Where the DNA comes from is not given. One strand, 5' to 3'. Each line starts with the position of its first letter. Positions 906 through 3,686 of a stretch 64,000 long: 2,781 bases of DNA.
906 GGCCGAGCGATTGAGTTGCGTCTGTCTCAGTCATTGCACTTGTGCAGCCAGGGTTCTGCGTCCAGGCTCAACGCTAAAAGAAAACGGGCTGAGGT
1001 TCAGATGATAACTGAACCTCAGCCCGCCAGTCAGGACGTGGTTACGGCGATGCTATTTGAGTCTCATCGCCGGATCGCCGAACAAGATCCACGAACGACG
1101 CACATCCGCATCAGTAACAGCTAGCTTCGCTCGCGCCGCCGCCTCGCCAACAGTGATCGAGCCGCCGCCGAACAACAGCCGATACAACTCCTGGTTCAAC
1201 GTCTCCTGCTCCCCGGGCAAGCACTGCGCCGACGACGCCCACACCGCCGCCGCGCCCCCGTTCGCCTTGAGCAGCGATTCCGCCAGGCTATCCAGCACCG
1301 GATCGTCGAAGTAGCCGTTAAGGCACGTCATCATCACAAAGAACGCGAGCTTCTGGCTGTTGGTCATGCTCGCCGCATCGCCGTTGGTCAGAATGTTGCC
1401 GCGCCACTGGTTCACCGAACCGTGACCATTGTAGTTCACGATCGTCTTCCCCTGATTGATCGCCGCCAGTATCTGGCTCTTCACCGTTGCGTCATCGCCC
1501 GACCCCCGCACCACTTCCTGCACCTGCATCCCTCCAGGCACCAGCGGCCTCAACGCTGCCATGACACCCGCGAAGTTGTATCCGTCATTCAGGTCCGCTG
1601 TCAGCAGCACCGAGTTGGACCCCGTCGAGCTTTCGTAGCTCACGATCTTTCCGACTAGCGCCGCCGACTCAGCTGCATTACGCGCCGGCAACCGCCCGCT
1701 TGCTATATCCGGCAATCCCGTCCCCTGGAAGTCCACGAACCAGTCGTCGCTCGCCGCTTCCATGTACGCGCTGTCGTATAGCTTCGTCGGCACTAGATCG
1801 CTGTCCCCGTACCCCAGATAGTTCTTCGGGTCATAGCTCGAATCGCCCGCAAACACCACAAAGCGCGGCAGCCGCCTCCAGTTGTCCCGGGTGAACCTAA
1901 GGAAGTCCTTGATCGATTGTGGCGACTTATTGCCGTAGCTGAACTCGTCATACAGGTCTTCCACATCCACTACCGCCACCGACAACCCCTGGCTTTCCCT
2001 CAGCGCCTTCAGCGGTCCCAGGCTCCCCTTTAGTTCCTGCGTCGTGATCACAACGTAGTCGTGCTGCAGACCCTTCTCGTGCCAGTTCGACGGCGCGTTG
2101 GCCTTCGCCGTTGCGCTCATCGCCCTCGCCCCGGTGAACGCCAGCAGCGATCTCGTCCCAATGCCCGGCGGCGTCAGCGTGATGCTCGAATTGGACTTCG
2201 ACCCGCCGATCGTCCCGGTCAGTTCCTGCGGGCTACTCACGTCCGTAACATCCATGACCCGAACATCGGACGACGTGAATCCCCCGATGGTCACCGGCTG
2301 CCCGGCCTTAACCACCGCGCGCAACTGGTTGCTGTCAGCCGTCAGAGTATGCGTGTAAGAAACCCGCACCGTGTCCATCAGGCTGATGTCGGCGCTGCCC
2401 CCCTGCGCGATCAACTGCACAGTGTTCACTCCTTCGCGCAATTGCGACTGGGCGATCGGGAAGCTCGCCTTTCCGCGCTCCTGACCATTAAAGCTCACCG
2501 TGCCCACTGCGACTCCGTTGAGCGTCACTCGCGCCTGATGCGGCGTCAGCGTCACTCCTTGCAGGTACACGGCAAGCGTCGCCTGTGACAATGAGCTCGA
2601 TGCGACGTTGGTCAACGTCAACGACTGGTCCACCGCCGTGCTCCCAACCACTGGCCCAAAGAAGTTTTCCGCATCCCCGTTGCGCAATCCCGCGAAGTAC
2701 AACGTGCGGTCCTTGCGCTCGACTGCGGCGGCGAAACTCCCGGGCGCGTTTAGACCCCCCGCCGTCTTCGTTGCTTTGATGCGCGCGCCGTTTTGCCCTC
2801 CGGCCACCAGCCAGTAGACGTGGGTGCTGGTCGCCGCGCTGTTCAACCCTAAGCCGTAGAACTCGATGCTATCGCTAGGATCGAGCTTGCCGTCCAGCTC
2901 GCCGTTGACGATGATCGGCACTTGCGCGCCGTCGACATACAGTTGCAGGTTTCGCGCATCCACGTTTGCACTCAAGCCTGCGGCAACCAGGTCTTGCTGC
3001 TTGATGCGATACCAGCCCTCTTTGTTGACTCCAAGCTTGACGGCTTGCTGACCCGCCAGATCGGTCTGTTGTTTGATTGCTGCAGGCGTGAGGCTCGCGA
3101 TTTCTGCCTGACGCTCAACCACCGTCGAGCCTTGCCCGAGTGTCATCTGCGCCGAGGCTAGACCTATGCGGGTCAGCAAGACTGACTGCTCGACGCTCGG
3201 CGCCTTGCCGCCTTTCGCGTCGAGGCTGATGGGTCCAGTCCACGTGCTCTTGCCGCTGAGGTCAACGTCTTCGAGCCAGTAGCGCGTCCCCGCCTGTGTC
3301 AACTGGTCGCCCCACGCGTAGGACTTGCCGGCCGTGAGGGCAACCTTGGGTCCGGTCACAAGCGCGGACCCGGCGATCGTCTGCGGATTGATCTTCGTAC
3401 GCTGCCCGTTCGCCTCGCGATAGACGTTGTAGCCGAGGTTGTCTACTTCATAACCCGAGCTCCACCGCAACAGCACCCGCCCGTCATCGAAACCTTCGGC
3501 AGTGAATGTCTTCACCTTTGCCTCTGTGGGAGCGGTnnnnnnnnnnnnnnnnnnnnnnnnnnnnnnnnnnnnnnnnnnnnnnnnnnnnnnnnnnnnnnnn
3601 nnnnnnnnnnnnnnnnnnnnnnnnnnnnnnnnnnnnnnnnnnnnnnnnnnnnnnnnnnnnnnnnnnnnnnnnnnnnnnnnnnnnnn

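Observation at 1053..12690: Tandem duplicated giant membrane-anchored proteins carrying a C-terminal gingipain-like C25 peptidase domain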

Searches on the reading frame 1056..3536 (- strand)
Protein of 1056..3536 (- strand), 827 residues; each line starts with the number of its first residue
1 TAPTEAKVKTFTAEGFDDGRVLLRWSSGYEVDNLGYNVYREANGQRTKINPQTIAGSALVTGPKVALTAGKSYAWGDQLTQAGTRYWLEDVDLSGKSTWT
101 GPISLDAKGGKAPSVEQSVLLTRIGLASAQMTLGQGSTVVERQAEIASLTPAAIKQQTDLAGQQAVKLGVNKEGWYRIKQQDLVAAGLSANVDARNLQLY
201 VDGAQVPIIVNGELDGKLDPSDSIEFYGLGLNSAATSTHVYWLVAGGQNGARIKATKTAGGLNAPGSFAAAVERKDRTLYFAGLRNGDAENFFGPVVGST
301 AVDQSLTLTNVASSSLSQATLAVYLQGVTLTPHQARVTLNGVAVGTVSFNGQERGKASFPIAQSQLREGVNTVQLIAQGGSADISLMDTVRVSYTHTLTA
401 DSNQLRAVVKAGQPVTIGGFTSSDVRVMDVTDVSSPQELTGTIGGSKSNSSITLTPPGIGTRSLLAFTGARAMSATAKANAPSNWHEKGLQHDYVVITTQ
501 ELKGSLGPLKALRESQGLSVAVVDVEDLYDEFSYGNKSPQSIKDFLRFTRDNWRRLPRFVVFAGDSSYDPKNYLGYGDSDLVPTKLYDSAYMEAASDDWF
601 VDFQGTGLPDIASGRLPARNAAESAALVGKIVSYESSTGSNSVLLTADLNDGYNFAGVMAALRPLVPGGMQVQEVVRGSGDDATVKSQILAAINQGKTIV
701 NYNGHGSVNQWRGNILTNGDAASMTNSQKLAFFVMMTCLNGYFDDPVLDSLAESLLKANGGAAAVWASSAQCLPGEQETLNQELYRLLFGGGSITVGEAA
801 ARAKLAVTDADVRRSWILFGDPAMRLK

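Call 33: find_homologous_proteins(query=window:1056-3536:-)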
Query window:1056-3536:- (827 aa): 379 proteins with E <= 0.001 among 8000 candidates; the best 120 are listed.
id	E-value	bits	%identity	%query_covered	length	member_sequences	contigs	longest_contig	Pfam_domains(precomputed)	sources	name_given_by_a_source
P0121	0.0e+0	1553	84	100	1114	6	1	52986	PF01364.25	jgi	-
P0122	0.0e+0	1394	76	100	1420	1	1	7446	PF01364.25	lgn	-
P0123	0.0e+0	1382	83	91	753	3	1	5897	PF01364.25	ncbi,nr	ncbi:MAG TPA: C25 family cysteine peptidase, partial [Blastocatellia bacterium]|nr:C25 family cystei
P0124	0.0e+0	1371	73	100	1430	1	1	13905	PF01364.25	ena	-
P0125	0.0e+0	1189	70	91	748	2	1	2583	PF01364.25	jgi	-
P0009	0.0e+0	1178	66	100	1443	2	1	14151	PF01364.25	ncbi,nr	ncbi:MAG TPA: C25 family cysteine peptidase [Blastocatellia bacterium]|nr:C25 family cysteine peptid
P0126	0.0e+0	1149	63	100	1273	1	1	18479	PF01364.25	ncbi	ncbi:MAG: C25 family cysteine peptidase [Blastocatellia bacterium]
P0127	0.0e+0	1147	62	100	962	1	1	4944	PF01364.25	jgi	jgi:hypothetical protein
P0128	0.0e+0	1103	61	100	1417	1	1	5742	PF01364.25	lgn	-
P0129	1.1e-292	991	55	100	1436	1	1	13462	PF01364.25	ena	-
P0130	2.3e-288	977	85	63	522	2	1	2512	PF01364.25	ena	-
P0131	3.8e-287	973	54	100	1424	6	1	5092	PF01364.25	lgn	-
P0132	1.5e-285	968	54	100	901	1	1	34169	PF01364.25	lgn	-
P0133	4.5e-273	926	53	100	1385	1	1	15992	PF01364.25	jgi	jgi:Peptidase family C25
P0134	1.7e-269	915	52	100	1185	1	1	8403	PF14870.13,PF01364.25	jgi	jgi:photosystem II stability/assembly factor-like uncharacterized protein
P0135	1.6e-262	892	50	100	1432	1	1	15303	PF01364.25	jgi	jgi:hypothetical protein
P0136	1.6e-261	888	51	100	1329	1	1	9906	PF00963.25,PF01364.25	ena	-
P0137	3.3e-261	887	50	100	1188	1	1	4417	PF14870.13,PF01364.25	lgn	-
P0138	3.3e-261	887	53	95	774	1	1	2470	PF01364.25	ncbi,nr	ncbi:MAG TPA: C25 family cysteine peptidase, partial [Blastocatellia bacterium]|nr:C25 family cystei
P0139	7.3e-261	886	51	100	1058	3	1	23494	PF00932.26,PF01364.25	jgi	jgi:hypothetical protein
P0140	9.5e-261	886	50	100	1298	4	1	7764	PF01364.25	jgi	jgi:hypothetical protein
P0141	9.6e-260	882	50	100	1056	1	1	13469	PF00932.26,PF01364.25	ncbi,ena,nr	ncbi:MAG TPA: C25 family cysteine peptidase [Blastocatellia bacterium]|nr:C25 family cysteine peptid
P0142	1.2e-257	875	79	59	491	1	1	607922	PF01364.25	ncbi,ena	-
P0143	3.8e-257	874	50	100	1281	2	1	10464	PF01364.25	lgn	-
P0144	8.0e-257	873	50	100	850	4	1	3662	PF01364.25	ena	-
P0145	1.8e-256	872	49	100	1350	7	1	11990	PF13229.13,PF01364.25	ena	-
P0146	3.5e-256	871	50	100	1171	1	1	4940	PF01364.25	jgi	jgi:hypothetical protein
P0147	4.5e-256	870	50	100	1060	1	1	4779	PF00932.26,PF01364.25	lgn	-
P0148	1.3e-255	869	51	100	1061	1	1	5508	PF00932.26,PF01364.25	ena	-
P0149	7.8e-255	866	54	90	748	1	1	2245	PF01364.25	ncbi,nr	ncbi:MAG TPA: C25 family cysteine peptidase, partial [Blastocatellia bacterium]|nr:C25 family cystei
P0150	1.9e-254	865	49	100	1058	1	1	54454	PF00932.26,PF01364.25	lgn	-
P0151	4.9e-254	863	50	100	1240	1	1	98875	PF01364.25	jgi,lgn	jgi:hypothetical protein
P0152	6.5e-254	863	49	100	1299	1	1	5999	PF01364.25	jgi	jgi:hypothetical protein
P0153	1.3e-253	862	50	100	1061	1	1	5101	PF01364.25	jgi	jgi:Peptidase family C25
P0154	1.6e-253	862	50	100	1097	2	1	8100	PF07679.23,PF13927.13,PF13004.14,PF01364.25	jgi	-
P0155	1.9e-252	858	50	100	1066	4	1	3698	PF00963.25,PF01364.25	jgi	-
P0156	2.0e-252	858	84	55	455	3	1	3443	PF01364.25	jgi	-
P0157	2.1e-252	858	50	100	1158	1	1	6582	PF01364.25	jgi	jgi:hypothetical protein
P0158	2.6e-252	858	49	100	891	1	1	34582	PF01364.25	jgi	jgi:hypothetical protein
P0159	2.8e-252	858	75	63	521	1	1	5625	PF01364.25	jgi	jgi:hypothetical protein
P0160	1.8e-251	855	49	100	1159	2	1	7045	PF01364.25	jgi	-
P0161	2.7e-251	854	49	100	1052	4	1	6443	PF01364.25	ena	-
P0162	4.5e-251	854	49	99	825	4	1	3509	PF01364.25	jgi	-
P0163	5.2e-251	853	50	100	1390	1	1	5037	PF01364.25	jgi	-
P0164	1.5e-250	852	48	100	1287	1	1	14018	PF01364.25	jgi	jgi:hypothetical protein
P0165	2.5e-250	851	49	100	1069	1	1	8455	PF01364.25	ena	-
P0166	1.3e-249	849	50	100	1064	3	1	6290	PF01364.25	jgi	jgi:Peptidase family C25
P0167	1.6e-249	848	48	100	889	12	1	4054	PF01364.25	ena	-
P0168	2.1e-249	848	48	100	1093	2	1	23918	PF07679.23,PF13927.13,PF01364.25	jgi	-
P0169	2.2e-249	848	48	100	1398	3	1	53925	PF01364.25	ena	-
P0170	5.6e-249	847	49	100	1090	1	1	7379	PF01364.25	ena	-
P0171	6.1e-249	847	50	100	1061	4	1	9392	PF00932.26,PF01364.25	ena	-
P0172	8.8e-249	846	50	100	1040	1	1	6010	PF01364.25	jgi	jgi:Peptidase family C25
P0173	4.3e-248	844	50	100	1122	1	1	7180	PF01364.25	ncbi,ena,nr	ncbi:MAG TPA: C25 family cysteine peptidase [Blastocatellia bacterium]|nr:C25 family cysteine peptid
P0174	4.9e-248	844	49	100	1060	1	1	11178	PF00932.26,PF01364.25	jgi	jgi:peptidase C25-like protein/lamin tail-like protein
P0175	6.2e-248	843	49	100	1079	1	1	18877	PF13927.13,PF01364.25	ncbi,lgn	-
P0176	1.0e-247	843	48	100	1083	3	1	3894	PF01364.25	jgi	-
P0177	1.8e-246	838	49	100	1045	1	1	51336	PF01364.25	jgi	jgi:hypothetical protein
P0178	2.3e-246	838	49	100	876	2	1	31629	PF01364.25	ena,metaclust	metaclust:\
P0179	4.5e-246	837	48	99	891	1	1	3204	PF01364.25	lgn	-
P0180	5.4e-246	837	48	100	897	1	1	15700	PF01364.25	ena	-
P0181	1.5e-245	835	50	100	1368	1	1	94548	PF01364.25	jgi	jgi:Peptidase family C25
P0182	1.6e-245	835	49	100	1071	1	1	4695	PF01364.25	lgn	-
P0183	2.5e-245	835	48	100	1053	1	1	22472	PF01364.25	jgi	jgi:peptidase C25-like protein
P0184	4.3e-245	834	48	100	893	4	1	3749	PF01364.25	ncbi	ncbi:MAG TPA: C25 family cysteine peptidase [Blastocatellia bacterium]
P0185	4.7e-245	834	49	100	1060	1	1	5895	PF01364.25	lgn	-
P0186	2.8e-244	831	48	100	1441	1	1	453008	PF01364.25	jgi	jgi:peptidase C25-like protein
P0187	2.9e-244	831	49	100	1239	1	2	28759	PF13385.14,PF10102.15,PF01364.25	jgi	jgi:hypothetical protein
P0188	3.2e-244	831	48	100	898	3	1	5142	PF01364.25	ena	-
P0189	3.6e-244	831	48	100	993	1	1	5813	PF19190.7,PF13004.14,PF01364.25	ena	-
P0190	5.5e-244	830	48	100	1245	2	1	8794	PF13385.14,PF10102.15,PF01364.25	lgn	-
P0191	6.3e-244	830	48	100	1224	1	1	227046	PF01364.25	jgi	jgi:peptidase C25-like protein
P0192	8.2e-244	830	47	100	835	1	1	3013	PF01364.25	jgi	jgi:hypothetical protein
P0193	1.3e-243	829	49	100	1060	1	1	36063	PF01364.25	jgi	jgi:Peptidase family C25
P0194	1.4e-243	829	57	80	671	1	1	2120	PF01364.25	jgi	jgi:hypothetical protein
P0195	1.4e-243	829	47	100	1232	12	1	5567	PF13620.13,PF01364.25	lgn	-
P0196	1.9e-243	828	49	100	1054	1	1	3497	PF01364.25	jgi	jgi:subtilisin-like proprotein convertase family protein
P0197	2.1e-243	828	48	100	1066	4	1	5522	PF01364.25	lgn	-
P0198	3.8e-243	827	48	100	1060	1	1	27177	PF00932.26,PF01364.25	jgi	jgi:hypothetical protein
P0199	4.3e-243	827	49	100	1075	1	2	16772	PF13927.13,PF01364.25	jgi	jgi:hypothetical protein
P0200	5.2e-243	827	59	78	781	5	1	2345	PF01364.25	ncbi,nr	ncbi:MAG TPA: C25 family cysteine peptidase, partial [Blastocatellia bacterium]|nr:C25 family cystei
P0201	6.5e-243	827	48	100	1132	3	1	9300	PF01364.25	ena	-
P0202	8.2e-243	826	47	100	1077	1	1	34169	PF01364.25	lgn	-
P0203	9.6e-243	826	49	98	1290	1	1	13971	PF04151.22,PF01364.25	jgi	jgi:hypothetical protein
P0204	5.2e-242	824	50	100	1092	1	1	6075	PF01364.25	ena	-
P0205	8.4e-242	823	48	100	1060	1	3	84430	PF00932.26,PF01364.25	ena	-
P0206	1.2e-241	822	48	100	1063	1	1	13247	PF01364.25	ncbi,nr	ncbi:MAG TPA: C25 family cysteine peptidase [Alphaproteobacteria bacterium]|nr:C25 family cysteine p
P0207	1.3e-241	822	48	100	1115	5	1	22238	PF01364.25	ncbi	-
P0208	1.8e-241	822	48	100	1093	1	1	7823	PF26784.1,PF01364.25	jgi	jgi:hypothetical protein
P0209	2.1e-241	822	47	100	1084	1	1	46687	PF01364.25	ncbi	ncbi:MAG: C25 family cysteine peptidase [Blastocatellia bacterium]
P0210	3.2e-241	821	47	100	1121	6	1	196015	PF01364.25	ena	-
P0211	5.1e-241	820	47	100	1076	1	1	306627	PF01364.25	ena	-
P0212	8.6e-241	820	48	100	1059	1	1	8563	PF01483.28,PF01364.25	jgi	jgi:subtilisin-like proprotein convertase family protein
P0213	1.2e-240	819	49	100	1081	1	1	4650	PF01364.25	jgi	-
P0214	1.3e-240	819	50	99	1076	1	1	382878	PF01364.25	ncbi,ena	-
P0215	1.4e-240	819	49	100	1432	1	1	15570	PF01364.25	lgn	-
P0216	3.3e-240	818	48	100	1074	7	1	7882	PF01364.25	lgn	-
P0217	1.1e-239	816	47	100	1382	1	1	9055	PF01364.25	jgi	jgi:hypothetical protein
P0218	1.2e-239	816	47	100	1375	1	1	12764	PF13229.13,PF01364.25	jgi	jgi:hypothetical protein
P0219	1.6e-239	815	46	100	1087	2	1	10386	PF07679.23,PF13927.13,PF13004.14,PF01364.25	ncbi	-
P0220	1.8e-239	815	47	100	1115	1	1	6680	PF01364.25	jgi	jgi:hypothetical protein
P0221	3.6e-239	814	46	100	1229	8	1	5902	PF13620.13,PF01364.25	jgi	-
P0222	6.2e-238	810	47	100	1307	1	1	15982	PF13229.13,PF01364.25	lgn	-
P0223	7.5e-238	810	47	100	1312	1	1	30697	PF01364.25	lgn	-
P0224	1.7e-237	809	46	100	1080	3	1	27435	PF00932.26,PF01364.25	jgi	jgi:hypothetical protein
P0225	4.0e-237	808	48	100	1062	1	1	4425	PF01364.25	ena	-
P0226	4.8e-237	807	48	100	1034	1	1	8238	PF00932.26,PF01364.25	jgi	jgi:hypothetical protein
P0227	8.6e-237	806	46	100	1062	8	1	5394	PF00932.26,PF01364.25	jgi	-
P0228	1.7e-236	805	47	100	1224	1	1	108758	PF01364.25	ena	-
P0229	1.9e-236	805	48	100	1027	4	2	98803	PF01364.25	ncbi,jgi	jgi:hypothetical protein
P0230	6.2e-236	804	48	98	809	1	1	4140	PF01364.25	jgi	jgi:hypothetical protein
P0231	1.2e-235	803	48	98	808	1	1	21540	PF01364.25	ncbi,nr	ncbi:MAG TPA: C25 family cysteine peptidase, partial [Blastocatellia bacterium]|nr:C25 family cystei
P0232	6.1e-235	800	47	100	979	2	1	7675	PF01364.25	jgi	jgi:hypothetical protein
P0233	6.8e-235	800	47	100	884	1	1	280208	PF05345.19,PF01364.25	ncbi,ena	-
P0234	1.8e-234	799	46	100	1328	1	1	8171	PF01364.25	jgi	jgi:hypothetical protein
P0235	2.0e-234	799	47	100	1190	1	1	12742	PF24299.2,PF01364.25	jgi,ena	-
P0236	2.7e-234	798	46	100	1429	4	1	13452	PF01364.25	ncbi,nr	ncbi:MAG TPA: C25 family cysteine peptidase [Blastocatellia bacterium]|nr:C25 family cysteine peptid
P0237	3.7e-234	798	46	100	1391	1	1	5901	PF01364.25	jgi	jgi:hypothetical protein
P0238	4.8e-234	797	47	100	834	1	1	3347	PF01364.25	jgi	jgi:hypothetical protein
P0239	8.9e-234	796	46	100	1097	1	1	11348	PF01364.25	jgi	jgi:hypothetical protein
